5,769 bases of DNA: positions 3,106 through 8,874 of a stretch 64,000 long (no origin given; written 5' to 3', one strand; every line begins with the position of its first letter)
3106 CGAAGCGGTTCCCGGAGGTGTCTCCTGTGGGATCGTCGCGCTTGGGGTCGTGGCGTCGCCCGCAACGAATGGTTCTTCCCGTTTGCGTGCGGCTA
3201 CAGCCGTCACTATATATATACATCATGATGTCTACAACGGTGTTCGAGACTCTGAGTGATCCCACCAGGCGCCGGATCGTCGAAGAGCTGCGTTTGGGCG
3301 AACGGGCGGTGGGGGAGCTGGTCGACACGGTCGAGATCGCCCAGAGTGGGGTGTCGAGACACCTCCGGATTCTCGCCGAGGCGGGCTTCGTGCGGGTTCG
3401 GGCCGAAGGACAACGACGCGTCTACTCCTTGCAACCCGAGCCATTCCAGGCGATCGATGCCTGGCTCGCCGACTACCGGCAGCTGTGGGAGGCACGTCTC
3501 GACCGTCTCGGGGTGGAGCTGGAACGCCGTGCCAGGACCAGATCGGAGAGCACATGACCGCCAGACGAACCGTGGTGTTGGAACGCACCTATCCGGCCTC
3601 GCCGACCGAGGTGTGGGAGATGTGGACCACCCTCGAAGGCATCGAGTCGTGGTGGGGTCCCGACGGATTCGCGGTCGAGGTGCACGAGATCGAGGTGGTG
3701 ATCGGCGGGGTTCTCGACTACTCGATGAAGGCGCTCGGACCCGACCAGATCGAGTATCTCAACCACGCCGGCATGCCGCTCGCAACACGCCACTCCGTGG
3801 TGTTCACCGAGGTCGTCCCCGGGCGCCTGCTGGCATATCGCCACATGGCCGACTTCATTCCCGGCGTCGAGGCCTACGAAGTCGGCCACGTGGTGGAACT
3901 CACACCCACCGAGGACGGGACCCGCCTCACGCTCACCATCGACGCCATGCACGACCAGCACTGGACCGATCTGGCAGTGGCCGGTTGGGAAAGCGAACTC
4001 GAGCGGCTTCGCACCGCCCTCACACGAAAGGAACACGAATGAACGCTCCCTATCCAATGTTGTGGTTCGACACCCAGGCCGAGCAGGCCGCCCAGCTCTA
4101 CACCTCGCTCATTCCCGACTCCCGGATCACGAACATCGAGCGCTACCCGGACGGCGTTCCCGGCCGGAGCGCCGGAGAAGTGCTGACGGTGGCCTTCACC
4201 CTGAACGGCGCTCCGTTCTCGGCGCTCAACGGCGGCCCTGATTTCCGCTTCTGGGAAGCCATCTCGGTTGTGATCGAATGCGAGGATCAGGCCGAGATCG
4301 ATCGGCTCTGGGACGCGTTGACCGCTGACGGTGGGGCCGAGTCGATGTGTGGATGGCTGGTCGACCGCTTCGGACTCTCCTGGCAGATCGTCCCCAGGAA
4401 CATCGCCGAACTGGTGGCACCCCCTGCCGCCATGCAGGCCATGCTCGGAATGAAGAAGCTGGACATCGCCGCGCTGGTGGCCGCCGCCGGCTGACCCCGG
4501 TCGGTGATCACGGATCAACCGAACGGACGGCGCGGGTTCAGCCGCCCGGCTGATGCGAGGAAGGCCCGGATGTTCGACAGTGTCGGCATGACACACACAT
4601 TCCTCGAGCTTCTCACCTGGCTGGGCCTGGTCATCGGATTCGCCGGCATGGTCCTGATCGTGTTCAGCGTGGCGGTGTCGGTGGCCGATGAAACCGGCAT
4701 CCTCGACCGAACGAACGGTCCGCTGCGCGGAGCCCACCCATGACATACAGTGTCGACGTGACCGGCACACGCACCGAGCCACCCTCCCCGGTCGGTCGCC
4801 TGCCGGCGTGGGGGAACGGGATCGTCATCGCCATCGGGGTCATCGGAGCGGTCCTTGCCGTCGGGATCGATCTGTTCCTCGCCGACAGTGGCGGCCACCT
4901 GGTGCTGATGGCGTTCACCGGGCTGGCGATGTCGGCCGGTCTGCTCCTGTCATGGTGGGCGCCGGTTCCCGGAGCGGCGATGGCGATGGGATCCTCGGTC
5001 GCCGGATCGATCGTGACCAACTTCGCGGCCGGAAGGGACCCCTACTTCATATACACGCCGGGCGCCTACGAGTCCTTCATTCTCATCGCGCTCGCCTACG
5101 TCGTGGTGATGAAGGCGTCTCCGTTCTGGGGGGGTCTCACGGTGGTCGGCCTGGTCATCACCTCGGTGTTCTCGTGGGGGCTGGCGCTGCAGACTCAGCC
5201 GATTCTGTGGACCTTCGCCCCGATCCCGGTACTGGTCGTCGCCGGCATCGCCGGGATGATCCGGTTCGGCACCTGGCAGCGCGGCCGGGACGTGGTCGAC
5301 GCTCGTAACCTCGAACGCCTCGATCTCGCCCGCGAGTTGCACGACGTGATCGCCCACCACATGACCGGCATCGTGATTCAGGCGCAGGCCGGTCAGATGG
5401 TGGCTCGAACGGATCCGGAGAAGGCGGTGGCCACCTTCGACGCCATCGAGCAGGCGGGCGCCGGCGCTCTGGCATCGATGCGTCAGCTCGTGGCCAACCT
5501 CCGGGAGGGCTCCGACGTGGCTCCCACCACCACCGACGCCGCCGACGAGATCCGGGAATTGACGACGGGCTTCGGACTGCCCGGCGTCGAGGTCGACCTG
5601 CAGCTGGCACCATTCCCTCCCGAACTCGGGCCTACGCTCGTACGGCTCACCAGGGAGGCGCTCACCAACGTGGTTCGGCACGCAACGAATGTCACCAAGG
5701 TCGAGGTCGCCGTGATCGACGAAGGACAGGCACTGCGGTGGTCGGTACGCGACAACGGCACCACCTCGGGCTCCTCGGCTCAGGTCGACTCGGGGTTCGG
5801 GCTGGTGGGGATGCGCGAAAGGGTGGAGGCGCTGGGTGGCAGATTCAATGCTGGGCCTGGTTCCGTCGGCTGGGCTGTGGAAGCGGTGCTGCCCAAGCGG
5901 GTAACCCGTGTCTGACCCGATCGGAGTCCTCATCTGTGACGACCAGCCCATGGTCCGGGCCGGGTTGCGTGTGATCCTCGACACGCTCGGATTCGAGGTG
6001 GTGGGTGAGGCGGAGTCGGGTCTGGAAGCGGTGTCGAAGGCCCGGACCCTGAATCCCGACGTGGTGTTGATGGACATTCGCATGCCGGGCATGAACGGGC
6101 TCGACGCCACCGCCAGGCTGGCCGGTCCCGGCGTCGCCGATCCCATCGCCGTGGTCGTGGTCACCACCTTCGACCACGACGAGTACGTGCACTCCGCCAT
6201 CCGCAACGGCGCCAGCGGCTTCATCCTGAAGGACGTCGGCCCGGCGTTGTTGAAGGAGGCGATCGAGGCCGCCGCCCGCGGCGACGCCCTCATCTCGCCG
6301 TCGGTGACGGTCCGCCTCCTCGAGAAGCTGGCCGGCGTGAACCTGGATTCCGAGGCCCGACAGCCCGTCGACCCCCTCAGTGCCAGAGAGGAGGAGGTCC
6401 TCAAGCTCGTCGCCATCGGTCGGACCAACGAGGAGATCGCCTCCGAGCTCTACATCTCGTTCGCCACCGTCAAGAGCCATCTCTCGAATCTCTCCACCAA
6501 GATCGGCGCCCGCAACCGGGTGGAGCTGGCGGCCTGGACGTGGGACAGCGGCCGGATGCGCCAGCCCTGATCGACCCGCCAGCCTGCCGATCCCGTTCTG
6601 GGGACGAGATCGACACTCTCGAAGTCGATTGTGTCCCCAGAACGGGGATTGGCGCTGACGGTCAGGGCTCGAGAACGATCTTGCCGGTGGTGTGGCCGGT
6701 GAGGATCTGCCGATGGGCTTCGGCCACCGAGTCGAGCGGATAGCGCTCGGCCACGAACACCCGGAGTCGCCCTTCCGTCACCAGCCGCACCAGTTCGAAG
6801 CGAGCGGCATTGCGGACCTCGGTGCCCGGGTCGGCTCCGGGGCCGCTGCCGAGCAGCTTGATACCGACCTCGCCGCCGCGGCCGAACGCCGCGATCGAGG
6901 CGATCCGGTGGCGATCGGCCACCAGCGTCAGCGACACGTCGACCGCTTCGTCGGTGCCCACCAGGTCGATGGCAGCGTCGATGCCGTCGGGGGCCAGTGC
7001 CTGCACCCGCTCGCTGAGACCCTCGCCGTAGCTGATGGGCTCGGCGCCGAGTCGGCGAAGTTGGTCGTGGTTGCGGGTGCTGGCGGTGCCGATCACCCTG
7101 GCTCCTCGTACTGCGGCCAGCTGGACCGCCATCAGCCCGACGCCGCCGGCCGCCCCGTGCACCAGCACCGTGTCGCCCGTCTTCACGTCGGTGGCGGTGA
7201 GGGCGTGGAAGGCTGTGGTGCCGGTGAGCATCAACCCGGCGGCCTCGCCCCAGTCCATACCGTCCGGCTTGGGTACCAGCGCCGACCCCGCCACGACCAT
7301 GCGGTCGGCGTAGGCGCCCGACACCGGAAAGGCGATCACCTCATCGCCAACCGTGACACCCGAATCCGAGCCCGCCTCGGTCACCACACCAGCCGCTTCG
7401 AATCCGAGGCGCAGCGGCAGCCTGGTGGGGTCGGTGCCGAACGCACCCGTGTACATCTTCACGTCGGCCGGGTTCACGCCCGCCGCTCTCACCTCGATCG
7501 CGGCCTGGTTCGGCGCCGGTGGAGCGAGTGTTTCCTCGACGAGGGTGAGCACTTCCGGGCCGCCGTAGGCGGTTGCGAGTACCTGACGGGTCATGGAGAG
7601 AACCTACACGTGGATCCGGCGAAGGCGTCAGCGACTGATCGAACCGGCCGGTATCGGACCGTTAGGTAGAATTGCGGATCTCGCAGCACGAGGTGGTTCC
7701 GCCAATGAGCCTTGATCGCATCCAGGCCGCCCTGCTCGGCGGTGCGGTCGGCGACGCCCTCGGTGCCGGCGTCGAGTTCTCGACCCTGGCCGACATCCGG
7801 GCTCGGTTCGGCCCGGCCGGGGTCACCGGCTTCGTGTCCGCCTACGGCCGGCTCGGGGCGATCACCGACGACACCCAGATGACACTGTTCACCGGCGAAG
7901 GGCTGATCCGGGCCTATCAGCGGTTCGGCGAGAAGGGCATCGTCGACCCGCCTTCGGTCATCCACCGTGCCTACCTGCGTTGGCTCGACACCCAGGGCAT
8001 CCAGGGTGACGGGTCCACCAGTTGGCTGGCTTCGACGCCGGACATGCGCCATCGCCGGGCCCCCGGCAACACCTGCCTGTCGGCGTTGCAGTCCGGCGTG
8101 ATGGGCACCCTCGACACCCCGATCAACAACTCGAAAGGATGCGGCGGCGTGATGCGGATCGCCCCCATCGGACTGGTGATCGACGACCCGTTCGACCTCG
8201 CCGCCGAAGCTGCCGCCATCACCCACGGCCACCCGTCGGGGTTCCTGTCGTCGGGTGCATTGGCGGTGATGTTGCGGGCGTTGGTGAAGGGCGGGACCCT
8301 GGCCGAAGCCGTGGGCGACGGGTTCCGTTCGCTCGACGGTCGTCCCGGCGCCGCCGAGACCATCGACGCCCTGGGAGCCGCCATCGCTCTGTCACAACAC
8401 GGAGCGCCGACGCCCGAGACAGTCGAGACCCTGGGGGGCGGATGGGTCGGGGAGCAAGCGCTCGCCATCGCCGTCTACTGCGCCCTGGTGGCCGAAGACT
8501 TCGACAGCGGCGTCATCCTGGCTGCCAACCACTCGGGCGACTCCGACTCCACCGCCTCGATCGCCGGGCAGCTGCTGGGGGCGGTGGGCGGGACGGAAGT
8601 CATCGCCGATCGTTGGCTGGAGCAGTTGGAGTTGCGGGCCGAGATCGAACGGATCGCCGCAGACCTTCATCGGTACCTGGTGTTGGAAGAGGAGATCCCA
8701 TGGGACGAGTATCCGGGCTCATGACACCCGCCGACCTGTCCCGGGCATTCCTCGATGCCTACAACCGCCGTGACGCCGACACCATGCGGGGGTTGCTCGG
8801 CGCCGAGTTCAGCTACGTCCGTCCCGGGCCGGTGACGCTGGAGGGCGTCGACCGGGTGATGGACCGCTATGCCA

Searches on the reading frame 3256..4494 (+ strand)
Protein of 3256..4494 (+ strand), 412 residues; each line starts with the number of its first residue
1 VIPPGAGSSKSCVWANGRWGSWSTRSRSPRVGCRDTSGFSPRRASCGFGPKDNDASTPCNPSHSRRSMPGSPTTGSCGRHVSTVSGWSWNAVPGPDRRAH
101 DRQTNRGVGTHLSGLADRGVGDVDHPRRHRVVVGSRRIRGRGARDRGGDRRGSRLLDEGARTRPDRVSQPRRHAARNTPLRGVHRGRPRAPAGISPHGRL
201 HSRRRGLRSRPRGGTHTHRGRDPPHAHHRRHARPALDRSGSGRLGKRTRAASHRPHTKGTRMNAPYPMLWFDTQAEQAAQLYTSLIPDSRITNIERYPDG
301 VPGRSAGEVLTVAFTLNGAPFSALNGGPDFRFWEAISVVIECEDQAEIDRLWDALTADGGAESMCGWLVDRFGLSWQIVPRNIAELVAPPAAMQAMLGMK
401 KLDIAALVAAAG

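Call 60: search_protein_families(library=pfam, proteins=[window:3256-4494:+], max_evalue=0.00001)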
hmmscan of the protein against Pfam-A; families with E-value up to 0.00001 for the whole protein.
window:3256-4494:+ (412 aa): 1 family
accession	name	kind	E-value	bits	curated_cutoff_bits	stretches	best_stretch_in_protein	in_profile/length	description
PF06983.19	3-dmu-9_3-mt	-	2.3e-44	151.1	24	1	267-379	5-116/116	3-demethylubiquinone-9 3-methyltransferase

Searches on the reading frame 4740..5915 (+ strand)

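Call 11: search_protein_families(library=pfam, proteins=[window:4740-5915:+], max_evalue=0.00001)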
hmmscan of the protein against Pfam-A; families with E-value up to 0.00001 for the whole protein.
window:4740-5915:+ (391 aa): 2 families
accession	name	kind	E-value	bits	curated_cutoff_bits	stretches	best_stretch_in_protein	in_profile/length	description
PF07730.19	HisKA_3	-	2.4e-19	70.1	24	1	192-257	1-66/68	Histidine kinase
PF02518.31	HATPase_c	-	2.3e-06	28.4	26.4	0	299-372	5-96/111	Histidine kinase-, DNA gyrase B-, and HSP90-like ATPase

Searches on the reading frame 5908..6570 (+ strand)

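Call 11: search_protein_families(library=pfam, proteins=[window:5908-6570:+], max_evalue=0.00001)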
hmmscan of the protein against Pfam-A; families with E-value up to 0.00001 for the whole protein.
window:5908-6570:+ (220 aa): 2 families
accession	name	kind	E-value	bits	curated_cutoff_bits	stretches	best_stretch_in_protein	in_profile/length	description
PF00072.30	Response_reg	-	2e-27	96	30.2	1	7-120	1-111/111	Response regulator receiver domain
PF00196.25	GerE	-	8.2e-19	67.4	23.5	1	155-210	1-56/57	Bacterial regulatory proteins, luxR family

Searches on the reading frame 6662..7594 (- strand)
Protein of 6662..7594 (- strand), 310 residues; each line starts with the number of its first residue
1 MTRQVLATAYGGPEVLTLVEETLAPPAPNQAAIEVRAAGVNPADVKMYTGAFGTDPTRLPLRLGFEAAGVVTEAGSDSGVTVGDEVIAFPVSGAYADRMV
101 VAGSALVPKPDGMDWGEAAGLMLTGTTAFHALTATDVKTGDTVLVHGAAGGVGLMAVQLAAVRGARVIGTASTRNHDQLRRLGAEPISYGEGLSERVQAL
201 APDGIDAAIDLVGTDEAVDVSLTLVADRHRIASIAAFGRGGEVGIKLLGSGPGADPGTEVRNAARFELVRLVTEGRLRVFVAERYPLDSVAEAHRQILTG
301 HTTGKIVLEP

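Call 11: search_protein_families(library=pfam, proteins=[window:6662-7594:-], max_evalue=0.00001)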
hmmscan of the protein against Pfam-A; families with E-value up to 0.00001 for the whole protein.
window:6662-7594:- (310 aa): 3 families
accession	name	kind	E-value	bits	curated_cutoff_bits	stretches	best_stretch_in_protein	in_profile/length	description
PF13602.12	ADH_zinc_N_2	-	2.1e-16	61.5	27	1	187-308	7-134/134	Zinc-binding dehydrogenase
PF00107.32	ADH_zinc_N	-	5.6e-16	59.1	31.8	1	151-241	1-95/129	Zinc-binding dehydrogenase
PF08240.17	ADH_N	-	4e-14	53.2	23.5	1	28-111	2-104/104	Alcohol dehydrogenase GroES-like domain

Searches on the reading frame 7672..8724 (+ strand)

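Call 11: search_protein_families(library=pfam, proteins=[window:7672-8724:+], max_evalue=0.00001)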
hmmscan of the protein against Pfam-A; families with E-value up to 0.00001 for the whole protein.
window:7672-8724:+ (350 aa): 1 family
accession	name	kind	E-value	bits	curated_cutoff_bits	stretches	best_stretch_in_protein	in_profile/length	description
PF03747.19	ADP_ribosyl_GH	-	3.3e-69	234.2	26.2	1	19-312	1-285/287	ADP-ribosylglycohydrolase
